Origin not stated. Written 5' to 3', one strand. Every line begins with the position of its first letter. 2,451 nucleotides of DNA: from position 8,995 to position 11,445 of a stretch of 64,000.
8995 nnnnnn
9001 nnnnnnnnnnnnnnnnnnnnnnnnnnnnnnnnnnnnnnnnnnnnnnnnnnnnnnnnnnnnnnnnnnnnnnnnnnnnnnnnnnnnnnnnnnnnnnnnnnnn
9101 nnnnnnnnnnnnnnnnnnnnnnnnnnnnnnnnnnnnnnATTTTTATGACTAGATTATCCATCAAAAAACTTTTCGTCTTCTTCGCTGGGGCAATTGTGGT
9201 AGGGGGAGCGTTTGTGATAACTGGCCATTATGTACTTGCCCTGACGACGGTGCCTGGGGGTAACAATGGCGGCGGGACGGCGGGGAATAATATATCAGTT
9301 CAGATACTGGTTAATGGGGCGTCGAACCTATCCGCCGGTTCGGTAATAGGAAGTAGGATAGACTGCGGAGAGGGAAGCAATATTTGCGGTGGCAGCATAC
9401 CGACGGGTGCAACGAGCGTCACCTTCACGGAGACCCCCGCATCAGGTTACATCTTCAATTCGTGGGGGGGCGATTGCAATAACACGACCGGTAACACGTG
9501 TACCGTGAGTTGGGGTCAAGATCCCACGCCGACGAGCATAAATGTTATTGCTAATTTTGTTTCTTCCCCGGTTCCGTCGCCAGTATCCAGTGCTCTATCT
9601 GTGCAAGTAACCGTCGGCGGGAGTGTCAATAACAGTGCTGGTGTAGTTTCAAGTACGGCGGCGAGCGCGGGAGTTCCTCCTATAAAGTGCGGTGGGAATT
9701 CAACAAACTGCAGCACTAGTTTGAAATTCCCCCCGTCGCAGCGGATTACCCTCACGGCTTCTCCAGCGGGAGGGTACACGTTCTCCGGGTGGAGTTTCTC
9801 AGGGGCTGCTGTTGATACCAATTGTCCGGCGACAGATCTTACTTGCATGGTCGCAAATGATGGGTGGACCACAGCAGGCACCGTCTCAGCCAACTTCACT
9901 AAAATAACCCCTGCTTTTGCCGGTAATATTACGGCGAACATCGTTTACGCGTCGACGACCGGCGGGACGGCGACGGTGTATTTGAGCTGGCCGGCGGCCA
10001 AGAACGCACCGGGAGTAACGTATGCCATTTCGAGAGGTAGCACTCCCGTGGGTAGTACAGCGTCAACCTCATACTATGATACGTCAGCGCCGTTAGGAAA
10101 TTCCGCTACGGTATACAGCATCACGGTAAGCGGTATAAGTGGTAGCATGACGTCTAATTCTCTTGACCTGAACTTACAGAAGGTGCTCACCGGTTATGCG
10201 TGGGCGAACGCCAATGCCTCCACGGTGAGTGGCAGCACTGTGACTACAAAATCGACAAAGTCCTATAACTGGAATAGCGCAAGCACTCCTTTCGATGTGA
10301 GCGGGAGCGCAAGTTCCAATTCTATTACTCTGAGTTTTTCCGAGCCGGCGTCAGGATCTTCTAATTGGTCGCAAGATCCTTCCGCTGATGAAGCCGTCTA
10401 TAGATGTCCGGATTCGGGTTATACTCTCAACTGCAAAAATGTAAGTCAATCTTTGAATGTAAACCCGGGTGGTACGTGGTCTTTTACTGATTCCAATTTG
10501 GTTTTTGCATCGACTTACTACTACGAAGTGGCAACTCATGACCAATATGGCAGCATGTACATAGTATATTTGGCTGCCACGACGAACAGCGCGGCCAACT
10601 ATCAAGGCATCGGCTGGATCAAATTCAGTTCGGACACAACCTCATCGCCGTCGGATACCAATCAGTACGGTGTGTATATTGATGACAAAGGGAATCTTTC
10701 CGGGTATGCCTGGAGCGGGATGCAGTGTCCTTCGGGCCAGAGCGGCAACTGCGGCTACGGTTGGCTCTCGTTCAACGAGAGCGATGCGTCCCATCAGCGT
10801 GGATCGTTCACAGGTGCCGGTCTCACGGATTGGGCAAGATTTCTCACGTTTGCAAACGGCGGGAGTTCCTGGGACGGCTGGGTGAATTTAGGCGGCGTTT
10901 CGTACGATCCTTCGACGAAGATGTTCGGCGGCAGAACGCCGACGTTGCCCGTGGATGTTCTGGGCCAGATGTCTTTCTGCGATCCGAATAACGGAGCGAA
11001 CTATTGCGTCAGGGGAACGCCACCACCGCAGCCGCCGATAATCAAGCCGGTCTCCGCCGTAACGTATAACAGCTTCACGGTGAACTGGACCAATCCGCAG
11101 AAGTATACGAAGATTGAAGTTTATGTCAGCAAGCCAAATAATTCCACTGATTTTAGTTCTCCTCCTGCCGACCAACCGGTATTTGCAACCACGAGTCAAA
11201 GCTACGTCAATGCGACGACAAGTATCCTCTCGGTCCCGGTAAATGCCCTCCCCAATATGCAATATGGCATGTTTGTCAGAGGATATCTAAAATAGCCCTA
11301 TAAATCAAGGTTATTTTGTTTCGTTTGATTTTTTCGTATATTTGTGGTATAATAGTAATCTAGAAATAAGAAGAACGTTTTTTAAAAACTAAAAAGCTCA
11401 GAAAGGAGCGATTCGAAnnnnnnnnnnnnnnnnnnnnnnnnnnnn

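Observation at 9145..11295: Recurrent GYAW/GWISF-type Trp repeat shared by two secreted proteins and by relic fragments next to the TA cassettes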

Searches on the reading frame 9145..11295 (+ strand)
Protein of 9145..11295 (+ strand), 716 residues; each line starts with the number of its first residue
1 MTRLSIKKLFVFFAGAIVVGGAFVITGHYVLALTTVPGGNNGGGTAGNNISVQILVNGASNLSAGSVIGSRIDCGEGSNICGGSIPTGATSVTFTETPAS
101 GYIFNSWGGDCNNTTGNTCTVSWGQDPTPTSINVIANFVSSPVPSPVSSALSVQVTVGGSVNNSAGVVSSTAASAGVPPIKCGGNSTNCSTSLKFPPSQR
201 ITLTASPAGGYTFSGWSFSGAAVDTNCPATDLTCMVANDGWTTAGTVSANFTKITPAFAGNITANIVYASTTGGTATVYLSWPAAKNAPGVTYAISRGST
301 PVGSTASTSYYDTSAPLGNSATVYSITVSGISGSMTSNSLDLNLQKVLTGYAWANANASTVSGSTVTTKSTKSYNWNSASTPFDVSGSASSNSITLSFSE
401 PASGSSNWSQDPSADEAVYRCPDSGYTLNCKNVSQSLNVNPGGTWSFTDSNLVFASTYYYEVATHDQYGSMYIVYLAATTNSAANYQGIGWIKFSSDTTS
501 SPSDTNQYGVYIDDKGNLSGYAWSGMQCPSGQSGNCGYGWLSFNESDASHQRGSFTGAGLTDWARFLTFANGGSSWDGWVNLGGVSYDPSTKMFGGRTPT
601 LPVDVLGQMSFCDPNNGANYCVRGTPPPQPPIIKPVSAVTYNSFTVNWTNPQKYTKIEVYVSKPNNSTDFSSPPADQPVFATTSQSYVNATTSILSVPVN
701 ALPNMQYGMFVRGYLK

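Call 5: search_protein_families(library=pfam, proteins=[window:9145-11295:+], max_evalue=0.1)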
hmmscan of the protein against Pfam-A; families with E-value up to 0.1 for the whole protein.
window:9145-11295:+ (716 aa): 1 family
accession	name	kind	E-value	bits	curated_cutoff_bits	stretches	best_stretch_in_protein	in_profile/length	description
PF18998.6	Flg_new_2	-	1.3e-08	35.2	23.6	2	187-254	14-72/73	Divergent InlB B-repeat domain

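Call 6: search_protein_families(library=ncbifam, proteins=[window:9145-11295:+], max_evalue=0.1)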
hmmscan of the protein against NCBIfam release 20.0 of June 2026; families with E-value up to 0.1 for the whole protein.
window:9145-11295:+ (716 aa): 0 families

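Call 22: find_encoding_contigs(protein=window:9145-11295:+, flank=10000, max_places=4)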
Protein window:9145-11295:+ (716 aa): 3 contigs read that carry it; 2 places shown.
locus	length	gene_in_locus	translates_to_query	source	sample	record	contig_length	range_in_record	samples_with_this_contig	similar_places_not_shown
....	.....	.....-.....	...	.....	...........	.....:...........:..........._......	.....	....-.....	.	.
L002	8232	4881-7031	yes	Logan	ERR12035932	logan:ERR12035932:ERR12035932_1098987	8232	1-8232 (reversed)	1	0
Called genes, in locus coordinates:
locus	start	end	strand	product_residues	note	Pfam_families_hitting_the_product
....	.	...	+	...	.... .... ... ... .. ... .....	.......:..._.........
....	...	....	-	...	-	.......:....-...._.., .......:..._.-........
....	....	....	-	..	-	-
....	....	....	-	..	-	-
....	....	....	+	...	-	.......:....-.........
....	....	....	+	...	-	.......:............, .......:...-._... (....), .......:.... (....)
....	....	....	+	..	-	-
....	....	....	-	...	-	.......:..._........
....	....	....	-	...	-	-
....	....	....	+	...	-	-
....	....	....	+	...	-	-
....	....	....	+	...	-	-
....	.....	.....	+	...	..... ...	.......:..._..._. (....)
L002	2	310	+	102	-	?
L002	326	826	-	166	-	-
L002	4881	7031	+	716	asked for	PF18998:Flg_new_2 (weak)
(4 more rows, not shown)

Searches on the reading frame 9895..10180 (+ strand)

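Call 89: search_protein_families(library=pfam, proteins=[window:9895-10180:+], max_evalue=10)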
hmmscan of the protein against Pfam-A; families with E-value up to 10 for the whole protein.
window:9895-10180:+ (95 aa): 0 families

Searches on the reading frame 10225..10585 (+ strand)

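Call 89: search_protein_families(library=pfam, proteins=[window:10225-10585:+], max_evalue=10)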
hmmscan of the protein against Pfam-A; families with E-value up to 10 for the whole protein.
window:10225-10585:+ (120 aa): 3 families
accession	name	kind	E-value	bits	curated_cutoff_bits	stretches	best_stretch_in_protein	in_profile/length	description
PF10668.15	Phage_terminase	-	0.035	14.2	22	1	50-80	5-35/67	Phage terminase small subunit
PF24489.1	Ig_J_second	-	0.058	13.9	27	1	73-112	45-85/105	Tip attachment protein J second Ig-like domain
PF22352.2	K319L-like_PKD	-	0.49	10.9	27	1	3-44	18-60/84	K319L-like, PKD domain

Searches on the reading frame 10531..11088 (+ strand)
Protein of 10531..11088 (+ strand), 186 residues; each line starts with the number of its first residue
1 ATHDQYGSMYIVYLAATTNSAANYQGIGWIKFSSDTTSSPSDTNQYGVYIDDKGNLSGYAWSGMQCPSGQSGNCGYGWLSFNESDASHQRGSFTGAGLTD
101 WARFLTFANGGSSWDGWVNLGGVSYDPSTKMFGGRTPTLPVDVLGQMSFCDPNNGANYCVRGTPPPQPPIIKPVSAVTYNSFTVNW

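Call 20: find_homologous_proteins(query=window:10531-11088:+, max_evalue=0.001)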
Query seq(186 aa) (186 aa): 1 proteins with E <= 0.001 among 30 candidates.
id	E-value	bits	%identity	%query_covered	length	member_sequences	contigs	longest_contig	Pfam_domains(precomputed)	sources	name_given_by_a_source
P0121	4.8e-10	58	49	41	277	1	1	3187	-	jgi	jgi:hypothetical protein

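Call 48: search_protein_families(library=pfam, proteins=[P0121], max_evalue=10)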
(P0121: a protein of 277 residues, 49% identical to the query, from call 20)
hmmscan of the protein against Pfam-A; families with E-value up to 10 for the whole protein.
P0121 (277 aa): 7 families
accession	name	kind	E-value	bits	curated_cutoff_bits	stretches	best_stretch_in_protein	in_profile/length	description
PF07495.19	Y_Y_Y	-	0.0056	17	26.6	1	238-266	33-61/65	Y_Y_Y domain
PF18911.6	PKD_4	-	0.009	16.5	27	1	238-265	55-83/85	PKD domain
PF19077.6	Big_13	-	0.018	16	27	1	241-264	73-97/102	Bacterial Ig-like domain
PF00801.26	PKD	-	0.11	13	23.5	1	186-259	9-73/80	PKD domain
PF15418.12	DUF4625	-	0.17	12.6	27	1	241-267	104-130/131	Domain of unknown function (DUF4625)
PF22352.2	K319L-like_PKD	-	0.17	12.4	27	1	233-267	51-84/84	K319L-like, PKD domain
PF05345.18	He_PIG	-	0.45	11.4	24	1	240-267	68-95/96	Putative Ig domain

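Call 76: find_related_loci(query=window:10576-11040:+, collection=metagenome_contigs, flank=6000)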
Query window:10576-11040:+ (155 aa) in metagenome_contigs; peptide patterns used: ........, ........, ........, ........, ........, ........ (x = any residue, [..] = any of these).
79 stretches matched a pattern; 5 encode a relative of the query (tblastn E <= 1e-3); 5 distinct loci.
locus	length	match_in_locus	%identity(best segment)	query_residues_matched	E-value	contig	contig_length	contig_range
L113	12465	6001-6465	48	5-146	2e-29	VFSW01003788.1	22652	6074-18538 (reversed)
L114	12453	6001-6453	40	10-136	1e-23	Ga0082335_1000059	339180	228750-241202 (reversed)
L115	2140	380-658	51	62-145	2e-23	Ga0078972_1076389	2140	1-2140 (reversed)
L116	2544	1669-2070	33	35-141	2e-12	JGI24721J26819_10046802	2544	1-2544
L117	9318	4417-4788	36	7-116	3e-11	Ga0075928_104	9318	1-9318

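Call 89: search_protein_families(library=pfam, proteins=[window:10576-11040:+], max_evalue=10)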
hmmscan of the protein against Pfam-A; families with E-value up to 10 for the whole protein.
window:10576-11040:+ (155 aa): 1 family
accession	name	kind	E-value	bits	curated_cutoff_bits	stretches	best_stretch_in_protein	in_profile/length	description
PF24251.1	DUF7453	-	0.044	13.1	26.2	1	10-86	119-196/460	Family of unknown function (DUF7453)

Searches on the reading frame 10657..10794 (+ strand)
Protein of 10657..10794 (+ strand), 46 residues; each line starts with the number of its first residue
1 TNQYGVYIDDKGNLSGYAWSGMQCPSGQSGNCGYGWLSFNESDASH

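Call 44: find_homologous_proteins(query=A4, max_evalue=0.001)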
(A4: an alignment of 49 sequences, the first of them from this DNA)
Query A4 (49 sequences) (46 aa, profile of the alignment): 14 proteins with E <= 0.001 among 87 candidates.
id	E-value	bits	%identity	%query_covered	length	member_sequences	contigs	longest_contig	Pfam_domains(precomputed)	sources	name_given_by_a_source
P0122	3.1e-8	51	64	30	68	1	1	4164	-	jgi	jgi:hypothetical protein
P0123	8.8e-8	50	55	43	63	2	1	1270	-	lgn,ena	-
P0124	4.8e-7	47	34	76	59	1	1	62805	-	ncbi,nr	ncbi:MAG: hypothetical protein HYW37_01145 [Candidatus Colwellbacteria bacterium]|nr:hypothetical pr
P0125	9.6e-7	46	71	37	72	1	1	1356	-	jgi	jgi:hypothetical protein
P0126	1.8e-6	45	32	74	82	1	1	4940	-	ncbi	-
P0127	1.9e-6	45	35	87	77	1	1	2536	-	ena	-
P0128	2.2e-6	45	46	61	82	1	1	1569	-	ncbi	-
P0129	3.9e-6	44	30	91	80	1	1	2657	-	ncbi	ncbi:MAG: hypothetical protein WC894_06320, partial [Patescibacteria group bacterium]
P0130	1.1e-4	40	50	30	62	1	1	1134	-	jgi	jgi:hypothetical protein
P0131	1.5e-4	39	33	72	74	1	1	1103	-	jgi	-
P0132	2.1e-4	39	58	39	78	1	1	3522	-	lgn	-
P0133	2.2e-4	39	38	63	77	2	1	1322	-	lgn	-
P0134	5.3e-4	37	44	63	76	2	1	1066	-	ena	-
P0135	7.0e-4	37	53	39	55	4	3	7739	-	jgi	jgi:hypothetical protein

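Call 48: search_protein_families(library=pfam, proteins=[P0123, P0126, P0130, P0122, P0128], max_evalue=10)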
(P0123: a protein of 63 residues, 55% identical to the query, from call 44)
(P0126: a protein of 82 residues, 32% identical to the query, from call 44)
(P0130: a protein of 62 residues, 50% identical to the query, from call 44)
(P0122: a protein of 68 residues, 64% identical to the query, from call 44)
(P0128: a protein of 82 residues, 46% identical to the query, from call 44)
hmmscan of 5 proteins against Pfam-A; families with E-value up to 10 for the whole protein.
P0123 (63 aa): 0 families

P0126 (82 aa): 0 families

P0130 (62 aa): 1 family
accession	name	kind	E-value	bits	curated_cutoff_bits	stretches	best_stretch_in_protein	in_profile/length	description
PF24797.1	Beta-prop_WDR35_TULP_N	-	0.13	11.8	80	1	33-58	11-36/332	WDR35/TULP4 N-terminal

P0122 (68 aa): 1 family
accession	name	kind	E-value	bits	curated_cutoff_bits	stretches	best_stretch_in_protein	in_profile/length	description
PF18278.7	RANK_CRD_2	-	0.89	10.2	26.8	1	20-43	12-35/41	Receptor activator of the NF-KB cysteine-rich repeat domain 2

P0128 (82 aa): 0 families

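Call 55: find_encoding_contigs(protein=P0124, flank=5000, max_places=1)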
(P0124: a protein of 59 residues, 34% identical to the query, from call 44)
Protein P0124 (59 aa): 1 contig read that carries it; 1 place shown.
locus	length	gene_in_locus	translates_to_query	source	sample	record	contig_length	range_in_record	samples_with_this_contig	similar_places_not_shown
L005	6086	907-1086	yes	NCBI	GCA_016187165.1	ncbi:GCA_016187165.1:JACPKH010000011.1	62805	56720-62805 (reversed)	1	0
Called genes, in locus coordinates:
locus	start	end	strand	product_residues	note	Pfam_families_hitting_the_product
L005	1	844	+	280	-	?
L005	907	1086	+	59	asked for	-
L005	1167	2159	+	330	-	-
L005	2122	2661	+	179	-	-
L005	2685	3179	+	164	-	-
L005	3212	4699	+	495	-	-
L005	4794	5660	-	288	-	-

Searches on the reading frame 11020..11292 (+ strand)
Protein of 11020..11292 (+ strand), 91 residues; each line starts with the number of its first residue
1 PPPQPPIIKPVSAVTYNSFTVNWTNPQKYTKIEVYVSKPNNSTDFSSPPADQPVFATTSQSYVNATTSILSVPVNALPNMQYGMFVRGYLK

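Call 89: search_protein_families(library=pfam, proteins=[window:11020-11292:+], max_evalue=10)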
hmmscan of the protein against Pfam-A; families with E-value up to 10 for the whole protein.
window:11020-11292:+ (91 aa): 1 family
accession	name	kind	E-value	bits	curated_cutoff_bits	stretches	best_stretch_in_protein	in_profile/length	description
PF00041.27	fn3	-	0.0055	17.3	25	1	11-83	8-63/84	Fibronectin type III domain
